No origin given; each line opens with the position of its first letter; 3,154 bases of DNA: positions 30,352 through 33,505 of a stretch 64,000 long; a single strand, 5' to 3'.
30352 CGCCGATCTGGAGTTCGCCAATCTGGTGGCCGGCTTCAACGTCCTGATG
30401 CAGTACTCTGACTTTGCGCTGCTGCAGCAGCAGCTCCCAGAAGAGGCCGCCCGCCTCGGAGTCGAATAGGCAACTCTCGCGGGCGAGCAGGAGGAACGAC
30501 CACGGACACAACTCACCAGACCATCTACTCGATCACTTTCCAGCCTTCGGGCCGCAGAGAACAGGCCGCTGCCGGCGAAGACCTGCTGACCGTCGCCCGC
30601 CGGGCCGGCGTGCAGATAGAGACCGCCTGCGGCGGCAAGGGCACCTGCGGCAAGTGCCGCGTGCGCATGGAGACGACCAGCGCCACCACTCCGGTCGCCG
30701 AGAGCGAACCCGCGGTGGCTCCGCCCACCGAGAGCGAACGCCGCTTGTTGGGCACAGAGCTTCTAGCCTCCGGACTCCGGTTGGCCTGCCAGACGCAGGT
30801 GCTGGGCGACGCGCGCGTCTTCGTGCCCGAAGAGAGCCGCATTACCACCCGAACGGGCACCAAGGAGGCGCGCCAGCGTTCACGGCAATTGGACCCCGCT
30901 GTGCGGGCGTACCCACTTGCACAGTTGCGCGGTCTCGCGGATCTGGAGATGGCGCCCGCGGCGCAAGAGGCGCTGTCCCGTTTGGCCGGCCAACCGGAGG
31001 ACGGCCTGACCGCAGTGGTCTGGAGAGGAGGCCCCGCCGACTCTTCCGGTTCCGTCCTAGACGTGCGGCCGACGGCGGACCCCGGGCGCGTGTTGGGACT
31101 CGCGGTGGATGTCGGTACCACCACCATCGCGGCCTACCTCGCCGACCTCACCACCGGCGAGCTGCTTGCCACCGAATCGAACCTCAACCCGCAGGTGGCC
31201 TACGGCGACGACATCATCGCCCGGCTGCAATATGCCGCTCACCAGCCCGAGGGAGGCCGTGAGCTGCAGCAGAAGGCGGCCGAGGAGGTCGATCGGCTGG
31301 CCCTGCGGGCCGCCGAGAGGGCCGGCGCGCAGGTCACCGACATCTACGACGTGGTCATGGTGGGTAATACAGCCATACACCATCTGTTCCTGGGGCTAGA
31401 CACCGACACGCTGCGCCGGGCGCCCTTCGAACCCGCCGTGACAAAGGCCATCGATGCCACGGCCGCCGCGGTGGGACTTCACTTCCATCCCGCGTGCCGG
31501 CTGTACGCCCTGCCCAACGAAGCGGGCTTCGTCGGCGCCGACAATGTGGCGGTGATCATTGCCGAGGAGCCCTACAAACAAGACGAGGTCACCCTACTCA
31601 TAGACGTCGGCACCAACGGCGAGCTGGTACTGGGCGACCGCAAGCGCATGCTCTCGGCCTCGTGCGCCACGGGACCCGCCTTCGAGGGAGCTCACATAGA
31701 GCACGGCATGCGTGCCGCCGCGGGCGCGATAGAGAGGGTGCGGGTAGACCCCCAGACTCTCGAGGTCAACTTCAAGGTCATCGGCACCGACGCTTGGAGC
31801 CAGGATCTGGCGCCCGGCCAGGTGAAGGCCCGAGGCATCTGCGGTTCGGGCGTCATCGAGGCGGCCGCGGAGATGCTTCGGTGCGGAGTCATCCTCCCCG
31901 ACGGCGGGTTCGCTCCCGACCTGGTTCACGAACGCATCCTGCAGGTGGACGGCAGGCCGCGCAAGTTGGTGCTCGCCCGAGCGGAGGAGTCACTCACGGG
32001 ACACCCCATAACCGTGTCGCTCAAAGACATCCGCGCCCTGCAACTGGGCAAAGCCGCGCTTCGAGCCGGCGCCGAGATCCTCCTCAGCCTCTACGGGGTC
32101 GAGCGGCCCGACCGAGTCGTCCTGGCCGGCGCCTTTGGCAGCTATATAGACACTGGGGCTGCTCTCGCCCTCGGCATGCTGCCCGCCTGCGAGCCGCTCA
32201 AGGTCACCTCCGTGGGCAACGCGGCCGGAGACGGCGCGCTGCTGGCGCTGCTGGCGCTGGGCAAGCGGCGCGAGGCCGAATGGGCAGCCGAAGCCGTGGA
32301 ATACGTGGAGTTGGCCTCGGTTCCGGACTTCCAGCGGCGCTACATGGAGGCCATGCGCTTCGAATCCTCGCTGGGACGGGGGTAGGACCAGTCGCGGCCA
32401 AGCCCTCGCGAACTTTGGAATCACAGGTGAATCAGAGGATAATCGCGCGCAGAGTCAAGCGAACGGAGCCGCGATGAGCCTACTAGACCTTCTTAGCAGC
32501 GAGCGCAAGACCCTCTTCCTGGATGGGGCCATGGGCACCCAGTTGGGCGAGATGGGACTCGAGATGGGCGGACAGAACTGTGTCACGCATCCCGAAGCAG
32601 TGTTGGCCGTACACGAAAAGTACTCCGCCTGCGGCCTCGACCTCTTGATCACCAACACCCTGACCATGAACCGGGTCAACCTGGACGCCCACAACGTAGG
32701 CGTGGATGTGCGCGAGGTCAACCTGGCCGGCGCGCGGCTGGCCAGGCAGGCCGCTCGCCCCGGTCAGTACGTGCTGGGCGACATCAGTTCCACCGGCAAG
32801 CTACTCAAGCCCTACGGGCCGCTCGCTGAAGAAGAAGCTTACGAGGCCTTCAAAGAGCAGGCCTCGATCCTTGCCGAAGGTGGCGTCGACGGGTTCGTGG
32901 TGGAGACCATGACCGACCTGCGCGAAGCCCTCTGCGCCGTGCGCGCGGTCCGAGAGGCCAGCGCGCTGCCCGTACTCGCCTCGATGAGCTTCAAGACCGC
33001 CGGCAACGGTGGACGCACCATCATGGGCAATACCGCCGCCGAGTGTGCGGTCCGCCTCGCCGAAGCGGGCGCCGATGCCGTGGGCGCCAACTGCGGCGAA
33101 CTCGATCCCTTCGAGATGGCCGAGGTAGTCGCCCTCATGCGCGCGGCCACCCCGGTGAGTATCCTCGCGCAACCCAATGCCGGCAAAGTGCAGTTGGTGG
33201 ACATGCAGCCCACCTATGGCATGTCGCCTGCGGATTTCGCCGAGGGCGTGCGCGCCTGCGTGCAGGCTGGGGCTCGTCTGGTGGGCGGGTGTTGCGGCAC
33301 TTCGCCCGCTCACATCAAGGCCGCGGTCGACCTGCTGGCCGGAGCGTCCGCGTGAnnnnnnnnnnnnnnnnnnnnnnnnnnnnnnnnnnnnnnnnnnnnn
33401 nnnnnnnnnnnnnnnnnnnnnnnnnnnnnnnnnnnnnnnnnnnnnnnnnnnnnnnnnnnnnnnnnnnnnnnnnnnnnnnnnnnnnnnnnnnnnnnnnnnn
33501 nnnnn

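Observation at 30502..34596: RACo-type corrinoid activase, Hcy-methyltransferase-domain protein and GcvT-family folate enzyme in one gene string. This is a candidate methyl-supply and activation module for HgcA.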

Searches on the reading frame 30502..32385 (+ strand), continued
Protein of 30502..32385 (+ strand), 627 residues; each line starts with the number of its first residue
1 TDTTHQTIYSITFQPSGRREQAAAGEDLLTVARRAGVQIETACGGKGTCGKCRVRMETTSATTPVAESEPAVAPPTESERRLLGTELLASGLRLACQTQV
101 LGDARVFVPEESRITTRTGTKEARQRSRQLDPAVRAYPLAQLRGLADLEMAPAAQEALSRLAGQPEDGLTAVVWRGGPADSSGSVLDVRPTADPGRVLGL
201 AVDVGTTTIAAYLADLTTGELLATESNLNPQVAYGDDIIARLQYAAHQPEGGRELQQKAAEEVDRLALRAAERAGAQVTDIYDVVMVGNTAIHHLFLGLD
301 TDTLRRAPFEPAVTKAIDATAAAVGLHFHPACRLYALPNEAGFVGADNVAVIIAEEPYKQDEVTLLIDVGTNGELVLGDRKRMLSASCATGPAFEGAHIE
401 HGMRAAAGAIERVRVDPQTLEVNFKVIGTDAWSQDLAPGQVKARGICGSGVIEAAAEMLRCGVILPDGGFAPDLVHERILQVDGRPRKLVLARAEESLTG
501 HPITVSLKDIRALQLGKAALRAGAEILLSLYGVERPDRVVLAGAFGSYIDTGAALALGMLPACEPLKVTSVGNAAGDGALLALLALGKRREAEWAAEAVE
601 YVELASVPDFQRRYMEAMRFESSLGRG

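Call 55: search_protein_families(library=pfam, proteins=[L039:2854-4332:+, L039:4389-5846:+, L039:5856-7025:+, L004:11027-12781:+, L002:5244-6521:+, L002:6844-7899:+, L002:7945-8592:+, L002:8602-8922:+, L002:8929-9987:+, L002:12008-13363:+])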
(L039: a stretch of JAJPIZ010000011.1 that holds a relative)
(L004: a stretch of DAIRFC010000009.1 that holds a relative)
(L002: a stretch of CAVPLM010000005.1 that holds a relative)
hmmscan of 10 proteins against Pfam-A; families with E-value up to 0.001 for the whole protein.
L039:2854-4332:+ (492 aa): 1 family
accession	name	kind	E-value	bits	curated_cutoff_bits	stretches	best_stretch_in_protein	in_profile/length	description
PF06253.16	MTTB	-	3.1e-85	286.5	25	1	4-489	12-496/500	Trimethylamine methyltransferase (MTTB)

L039:4389-5846:+ (485 aa): 1 family
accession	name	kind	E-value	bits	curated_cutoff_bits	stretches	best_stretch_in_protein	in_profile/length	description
PF06253.16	MTTB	-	1.9e-86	290.6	25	1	3-471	29-494/500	Trimethylamine methyltransferase (MTTB)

L039:5856-7025:+ (389 aa): 2 families
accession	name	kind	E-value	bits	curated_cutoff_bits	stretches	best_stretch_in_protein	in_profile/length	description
PF01546.33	Peptidase_M20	-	1.5e-37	130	24.6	1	69-380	1-205/206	Peptidase family M20/M25/M40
PF07687.19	M20_dimer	-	2.4e-09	37.5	21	1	188-276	12-100/107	Peptidase dimerisation domain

L004:11027-12781:+ (584 aa): 2 families
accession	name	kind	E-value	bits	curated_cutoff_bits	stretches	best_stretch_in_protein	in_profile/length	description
PF00395.25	SLH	-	1.6e-18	66.8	20.8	2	390-430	4-44/44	S-layer homology domain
PF21827.1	New_glue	-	2.7e-05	24.2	31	1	3-71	1-61/94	New glue protein family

L002:5244-6521:+ (425 aa): 3 families
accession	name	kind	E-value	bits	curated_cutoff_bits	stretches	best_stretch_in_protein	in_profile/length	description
PF04454.18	Linocin_M18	-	9.7e-67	225.3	24.3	1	160-412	2-253/253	Encapsulating protein for peroxidase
PF18905.5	DUF5661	-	5.7e-23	81.5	27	1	43-110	2-63/65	Protein of unknown function (DUF5661)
PF09950.15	Major_capside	-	0.00096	19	26.8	0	262-354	58-163/251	Major capsid protein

L002:6844-7899:+ (351 aa): 1 family
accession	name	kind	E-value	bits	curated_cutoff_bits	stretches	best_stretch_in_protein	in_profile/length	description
PF01208.23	URO-D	-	4.2e-51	174.4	23.9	1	8-348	2-346/346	Uroporphyrinogen decarboxylase (URO-D)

L002:7945-8592:+ (215 aa): 2 families
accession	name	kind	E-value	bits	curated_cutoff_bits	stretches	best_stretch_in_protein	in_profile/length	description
PF02310.24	B12-binding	-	1.1e-22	80.6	32.1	1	96-206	2-120/121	B12 binding domain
PF02607.22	B12-binding_2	-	3.6e-21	75.6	23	1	10-80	4-73/74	B12 binding domain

L002:8602-8922:+ (106 aa): 1 family
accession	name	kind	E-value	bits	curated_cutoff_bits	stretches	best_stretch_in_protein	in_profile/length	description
PF22263.1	DUF6951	-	1.1e-27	96.8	27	1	3-102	2-101/101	Family of unknown function (DUF6951)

L002:8929-9987:+ (352 aa): 1 family
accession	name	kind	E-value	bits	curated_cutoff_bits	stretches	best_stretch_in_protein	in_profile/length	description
PF01208.23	URO-D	-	2.6e-56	191.5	23.9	1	7-348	1-345/346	Uroporphyrinogen decarboxylase (URO-D)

L002:12008-13363:+ (451 aa): 9 families
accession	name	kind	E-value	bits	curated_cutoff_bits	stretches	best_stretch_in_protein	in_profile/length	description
PF01266.30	DAO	-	1.3e-11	45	27.9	1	12-265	2-247/353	FAD dependent oxidoreductase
PF00732.25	GMC_oxred_N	-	1.8e-11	44.7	23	1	133-244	88-204/218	GMC oxidoreductase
PF00890.30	FAD_binding_2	-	2.4e-08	34.1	20.4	0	13-42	3-32/414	FAD binding domain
PF05199.19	GMC_oxred_C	-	1.1e-06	29.7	24.6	1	384-431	86-139/139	GMC oxidoreductase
PF13450.12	NAD_binding_8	-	2.4e-06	28.2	21.9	1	14-43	1-30/68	NAD(P)-binding Rossmann-like domain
PF07992.20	Pyr_redox_2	-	2.4e-06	27.6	26.1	1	11-43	2-34/291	Pyridine nucleotide-disulphide oxidoreductase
PF01494.25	FAD_binding_3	-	4.6e-06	26.5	22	1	10-46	2-38/349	FAD binding domain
PF12831.13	FAD_oxidored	-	9.9e-05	22.2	27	0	13-40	3-30/416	FAD dependent oxidoreductase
PF00070.33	Pyr_redox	-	0.00075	20.4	22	0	11-41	1-31/82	Pyridine nucleotide-disulphide oxidoreductase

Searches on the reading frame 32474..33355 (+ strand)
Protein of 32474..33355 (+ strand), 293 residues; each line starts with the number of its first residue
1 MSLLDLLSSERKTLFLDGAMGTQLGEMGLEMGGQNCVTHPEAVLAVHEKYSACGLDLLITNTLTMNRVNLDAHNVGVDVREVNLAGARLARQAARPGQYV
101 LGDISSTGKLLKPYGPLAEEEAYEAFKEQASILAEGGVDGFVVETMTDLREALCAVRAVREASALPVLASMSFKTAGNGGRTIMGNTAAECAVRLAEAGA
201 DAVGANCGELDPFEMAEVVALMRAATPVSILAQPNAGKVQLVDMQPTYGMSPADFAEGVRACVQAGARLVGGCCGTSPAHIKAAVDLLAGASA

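Call 8: search_protein_families(library=pfam, proteins=[window:32474-33355:+])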
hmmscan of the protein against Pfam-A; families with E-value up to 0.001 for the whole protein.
window:32474-33355:+ (293 aa): 1 family
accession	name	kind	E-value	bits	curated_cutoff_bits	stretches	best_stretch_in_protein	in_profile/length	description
PF02574.22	S-methyl_trans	-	2.5e-61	208.5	22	1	14-285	1-280/283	Homocysteine S-methyltransferase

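Call 9: search_protein_families(library=ncbifam, proteins=[window:32474-33355:+])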
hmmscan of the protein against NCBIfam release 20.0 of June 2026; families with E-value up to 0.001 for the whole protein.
window:32474-33355:+ (293 aa): 5 families
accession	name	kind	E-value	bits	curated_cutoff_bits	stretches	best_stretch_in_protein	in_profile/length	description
NF006396.0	PRK08645.1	equivalog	4.4e-69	233.2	453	1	10-289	9-285/611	bifunctional homocysteine S-methyltransferase/methylenetetrahydrofolate reductase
NF005718.0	PRK07534.1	equivalog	3.8e-51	174.3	338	1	5-288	7-294/337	betaine--homocysteine S-methyltransferase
TIGR02082.1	metH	equivalog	1.5e-35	122.2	1010.85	1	11-287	3-311/1182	methionine synthase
NF007024.0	PRK09490.1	equivalog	8.5e-29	100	1497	1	36-289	61-330/1234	methionine synthase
NF007020.0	PRK09485.1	equivalog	4.3e-26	91.7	215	1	9-285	9-300/306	homocysteine S-methyltransferase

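Call 17: find_encoding_contigs(protein=window:32474-33355:+, flank=10000, max_places=3)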
Protein window:32474-33355:+ (293 aa): no gene with exactly this product is on record in the collection.

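Call 34: search_solved_structures(query=window:32474-33355:+, max_evalue=0.001, show_alignments=2)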
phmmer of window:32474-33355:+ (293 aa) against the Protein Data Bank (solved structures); distinct sequences matched with E-value up to 0.001: 12.
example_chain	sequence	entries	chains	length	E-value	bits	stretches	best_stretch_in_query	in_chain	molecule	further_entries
1q7m_A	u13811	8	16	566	2.4e-44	155.2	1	8-284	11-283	5-methyltetrahydrofolate S-homocysteine methyltransferase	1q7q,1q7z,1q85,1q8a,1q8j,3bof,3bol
9cbr_A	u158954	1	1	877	1.1e-28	103.9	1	12-290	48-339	Methionine synthase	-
8ssc_A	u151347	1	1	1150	3.9e-28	102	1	12-290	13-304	Methionine synthase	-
8g3h_A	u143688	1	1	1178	8.5e-28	100.9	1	10-290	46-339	Methionine synthase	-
9cbp_A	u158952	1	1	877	5.1e-27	98.4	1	12-290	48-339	Methionine synthase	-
1umy_A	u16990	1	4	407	1.1e-22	84.1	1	35-289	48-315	Betaine--homocysteine S-methyltransferase 1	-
1lt7_A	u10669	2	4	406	1.3e-21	80.7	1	35-289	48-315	BETAINE-HOMOCYSTEINE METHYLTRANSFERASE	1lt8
4m3p_A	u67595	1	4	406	2.2e-21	79.9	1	35-289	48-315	Betaine--homocysteine S-methyltransferase 1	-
8d45_A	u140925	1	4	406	2.3e-21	79.8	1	35-289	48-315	Betaine--homocysteine S-methyltransferase 1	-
4ccz_A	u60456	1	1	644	8e-21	78.1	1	36-286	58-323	METHIONINE SYNTHASE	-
9ssp_A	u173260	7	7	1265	3.3e-20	76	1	36-286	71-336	Methionine synthase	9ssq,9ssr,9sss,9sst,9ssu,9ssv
5dml_A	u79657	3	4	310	2.4e-09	40.4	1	8-283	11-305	Homocysteine S-methyltransferase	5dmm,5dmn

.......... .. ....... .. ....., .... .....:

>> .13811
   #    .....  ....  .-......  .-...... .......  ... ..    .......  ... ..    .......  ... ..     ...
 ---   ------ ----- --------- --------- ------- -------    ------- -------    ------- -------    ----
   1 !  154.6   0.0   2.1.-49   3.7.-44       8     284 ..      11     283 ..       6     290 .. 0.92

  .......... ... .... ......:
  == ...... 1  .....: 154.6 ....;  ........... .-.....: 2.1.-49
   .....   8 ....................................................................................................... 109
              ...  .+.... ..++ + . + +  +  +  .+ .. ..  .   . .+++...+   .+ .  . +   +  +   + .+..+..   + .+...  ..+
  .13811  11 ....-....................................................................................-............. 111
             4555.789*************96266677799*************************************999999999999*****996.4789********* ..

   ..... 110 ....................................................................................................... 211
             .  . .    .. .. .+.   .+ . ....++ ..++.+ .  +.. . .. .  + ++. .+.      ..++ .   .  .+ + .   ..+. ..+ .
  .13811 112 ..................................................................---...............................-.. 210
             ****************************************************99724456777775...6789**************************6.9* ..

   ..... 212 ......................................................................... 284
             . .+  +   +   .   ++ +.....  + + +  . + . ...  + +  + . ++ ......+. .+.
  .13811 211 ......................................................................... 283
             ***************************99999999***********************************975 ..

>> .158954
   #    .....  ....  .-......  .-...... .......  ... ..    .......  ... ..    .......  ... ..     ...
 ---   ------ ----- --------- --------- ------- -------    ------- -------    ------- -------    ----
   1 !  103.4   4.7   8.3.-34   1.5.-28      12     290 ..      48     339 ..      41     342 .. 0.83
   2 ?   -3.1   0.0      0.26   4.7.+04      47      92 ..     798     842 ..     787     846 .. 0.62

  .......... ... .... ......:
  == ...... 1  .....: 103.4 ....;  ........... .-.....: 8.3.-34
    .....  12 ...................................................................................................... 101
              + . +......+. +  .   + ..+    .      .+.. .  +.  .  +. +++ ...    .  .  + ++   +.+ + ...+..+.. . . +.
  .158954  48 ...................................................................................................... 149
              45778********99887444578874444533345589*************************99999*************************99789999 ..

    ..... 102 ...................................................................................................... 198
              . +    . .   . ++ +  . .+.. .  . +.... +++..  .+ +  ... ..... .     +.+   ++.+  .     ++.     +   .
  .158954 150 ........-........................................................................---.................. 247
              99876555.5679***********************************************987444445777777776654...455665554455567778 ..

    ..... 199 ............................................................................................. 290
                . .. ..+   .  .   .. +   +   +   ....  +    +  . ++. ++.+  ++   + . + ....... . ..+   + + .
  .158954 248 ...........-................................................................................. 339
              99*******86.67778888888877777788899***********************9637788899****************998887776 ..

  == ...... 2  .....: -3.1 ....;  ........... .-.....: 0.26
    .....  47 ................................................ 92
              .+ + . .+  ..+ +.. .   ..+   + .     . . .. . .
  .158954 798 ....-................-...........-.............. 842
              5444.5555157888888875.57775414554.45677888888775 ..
